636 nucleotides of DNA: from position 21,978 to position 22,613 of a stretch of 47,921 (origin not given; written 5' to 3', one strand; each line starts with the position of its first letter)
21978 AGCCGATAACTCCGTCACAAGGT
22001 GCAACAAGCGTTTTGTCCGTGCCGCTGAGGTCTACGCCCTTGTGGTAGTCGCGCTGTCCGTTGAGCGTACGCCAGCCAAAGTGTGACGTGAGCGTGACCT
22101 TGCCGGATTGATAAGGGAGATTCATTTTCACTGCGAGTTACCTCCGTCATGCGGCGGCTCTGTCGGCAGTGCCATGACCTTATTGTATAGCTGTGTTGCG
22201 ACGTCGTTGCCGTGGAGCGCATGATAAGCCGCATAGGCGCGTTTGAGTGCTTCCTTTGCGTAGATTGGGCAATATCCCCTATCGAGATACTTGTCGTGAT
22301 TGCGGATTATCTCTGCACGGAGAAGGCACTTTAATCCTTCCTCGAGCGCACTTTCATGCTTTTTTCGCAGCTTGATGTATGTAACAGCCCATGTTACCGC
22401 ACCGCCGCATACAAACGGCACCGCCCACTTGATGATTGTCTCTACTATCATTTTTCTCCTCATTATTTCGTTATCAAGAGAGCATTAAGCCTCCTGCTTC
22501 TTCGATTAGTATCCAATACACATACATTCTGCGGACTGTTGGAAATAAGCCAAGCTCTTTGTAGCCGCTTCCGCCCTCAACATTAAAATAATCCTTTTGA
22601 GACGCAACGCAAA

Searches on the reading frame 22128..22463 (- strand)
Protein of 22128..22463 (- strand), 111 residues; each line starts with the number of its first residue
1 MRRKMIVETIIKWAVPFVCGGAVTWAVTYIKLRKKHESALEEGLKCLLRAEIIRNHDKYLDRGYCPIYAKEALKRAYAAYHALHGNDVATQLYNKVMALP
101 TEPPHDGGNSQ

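Call 67: search_protein_families(library=phrogs, max_evalue=0.001, proteins=[window:22128-22463:-])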
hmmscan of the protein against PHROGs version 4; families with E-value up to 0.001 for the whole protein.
window:22128-22463:- (111 aa): 2 families
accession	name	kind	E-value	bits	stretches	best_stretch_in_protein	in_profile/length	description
phrog_4105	-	unknown function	2e-29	102.9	1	7-103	3-100/103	-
phrog_4257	-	unknown function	3.5e-07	31.5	1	34-102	66-134/138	-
